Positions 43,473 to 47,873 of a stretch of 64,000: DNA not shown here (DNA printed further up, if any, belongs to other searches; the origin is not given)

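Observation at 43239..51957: Lower-GC segment of about 8.5 kb bracketed by 108-nt direct repeats, carrying an S8 subtilase giant protein, a membrane protein and a sequon-rich giant secreted protein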

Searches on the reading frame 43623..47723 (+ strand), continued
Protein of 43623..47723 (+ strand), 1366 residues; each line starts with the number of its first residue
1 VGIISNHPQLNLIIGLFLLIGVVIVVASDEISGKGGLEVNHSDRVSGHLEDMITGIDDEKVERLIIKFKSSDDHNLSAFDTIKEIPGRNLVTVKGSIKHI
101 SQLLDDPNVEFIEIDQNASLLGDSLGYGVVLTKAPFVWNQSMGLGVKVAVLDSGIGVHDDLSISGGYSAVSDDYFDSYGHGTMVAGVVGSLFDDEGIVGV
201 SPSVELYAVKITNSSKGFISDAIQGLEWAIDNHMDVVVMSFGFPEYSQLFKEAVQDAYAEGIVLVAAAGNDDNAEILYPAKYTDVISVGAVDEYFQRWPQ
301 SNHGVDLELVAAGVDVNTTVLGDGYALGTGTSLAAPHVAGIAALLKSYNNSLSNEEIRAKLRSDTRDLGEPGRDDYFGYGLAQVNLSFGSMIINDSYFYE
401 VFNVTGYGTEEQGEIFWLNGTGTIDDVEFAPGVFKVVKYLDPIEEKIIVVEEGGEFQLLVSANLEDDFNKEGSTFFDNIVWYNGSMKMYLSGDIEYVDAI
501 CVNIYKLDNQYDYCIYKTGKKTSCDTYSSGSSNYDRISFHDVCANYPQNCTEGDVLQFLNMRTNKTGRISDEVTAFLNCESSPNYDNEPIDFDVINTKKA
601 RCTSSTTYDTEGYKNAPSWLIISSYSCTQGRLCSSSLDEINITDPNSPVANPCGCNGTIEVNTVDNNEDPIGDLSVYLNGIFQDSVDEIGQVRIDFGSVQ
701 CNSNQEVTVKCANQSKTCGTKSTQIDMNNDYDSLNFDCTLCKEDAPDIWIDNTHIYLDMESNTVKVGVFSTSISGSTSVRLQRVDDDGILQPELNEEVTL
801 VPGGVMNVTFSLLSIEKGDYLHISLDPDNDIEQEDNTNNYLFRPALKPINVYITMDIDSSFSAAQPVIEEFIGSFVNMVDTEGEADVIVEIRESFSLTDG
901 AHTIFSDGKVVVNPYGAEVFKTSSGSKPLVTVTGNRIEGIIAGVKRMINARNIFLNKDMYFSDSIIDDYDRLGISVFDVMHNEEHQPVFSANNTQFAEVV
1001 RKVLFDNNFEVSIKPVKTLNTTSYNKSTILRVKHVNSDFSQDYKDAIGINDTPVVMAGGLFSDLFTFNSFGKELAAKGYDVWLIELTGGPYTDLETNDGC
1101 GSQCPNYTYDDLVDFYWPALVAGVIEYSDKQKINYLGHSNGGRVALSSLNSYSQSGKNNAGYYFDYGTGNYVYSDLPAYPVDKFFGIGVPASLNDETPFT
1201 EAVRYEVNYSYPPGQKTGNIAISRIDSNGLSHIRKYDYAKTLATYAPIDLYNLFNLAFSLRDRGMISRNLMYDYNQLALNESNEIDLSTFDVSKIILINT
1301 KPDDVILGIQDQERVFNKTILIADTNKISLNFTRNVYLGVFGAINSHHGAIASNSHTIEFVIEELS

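Call 64: find_related_loci(query=A3, collection=viral_contigs, flank=8000)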
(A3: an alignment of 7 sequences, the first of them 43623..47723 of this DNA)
Query A3 (1366 aa) in viral_contigs; peptide patterns used: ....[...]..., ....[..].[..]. (x = any residue, [..] = any of these).
152 stretches matched a pattern; 13 encode a relative of the query (tblastn E <= 1e-3); 13 distinct loci.
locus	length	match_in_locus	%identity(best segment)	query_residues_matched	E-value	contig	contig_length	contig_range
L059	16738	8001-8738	41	143-384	3e-47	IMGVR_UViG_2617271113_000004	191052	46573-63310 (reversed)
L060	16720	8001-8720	33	137-345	8e-27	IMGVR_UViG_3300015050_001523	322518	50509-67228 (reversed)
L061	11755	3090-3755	37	143-357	5e-26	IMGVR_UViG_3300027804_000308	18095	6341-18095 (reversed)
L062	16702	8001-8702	36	127-361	2e-24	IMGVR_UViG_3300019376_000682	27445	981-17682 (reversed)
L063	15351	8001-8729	30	143-386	1e-23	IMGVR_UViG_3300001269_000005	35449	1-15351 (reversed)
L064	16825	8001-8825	28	100-347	2e-21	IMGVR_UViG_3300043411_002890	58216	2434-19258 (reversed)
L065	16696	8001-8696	30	137-347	2e-20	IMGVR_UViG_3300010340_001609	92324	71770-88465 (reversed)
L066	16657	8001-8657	35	143-363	2e-20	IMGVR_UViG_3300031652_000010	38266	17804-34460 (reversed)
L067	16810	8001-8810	29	119-344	2e-16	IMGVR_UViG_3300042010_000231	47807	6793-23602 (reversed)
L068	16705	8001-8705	27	176-361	5e-14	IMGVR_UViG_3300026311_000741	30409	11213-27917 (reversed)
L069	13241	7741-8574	28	143-387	7e-8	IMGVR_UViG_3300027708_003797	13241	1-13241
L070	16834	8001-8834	28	143-387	7e-8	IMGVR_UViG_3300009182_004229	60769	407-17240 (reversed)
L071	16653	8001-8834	28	143-387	7e-8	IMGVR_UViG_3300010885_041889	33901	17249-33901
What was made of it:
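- Tried and rejected: An alignment of S8 giants searched against viral contigs matched only generic S8 catalytic domains (call 64).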
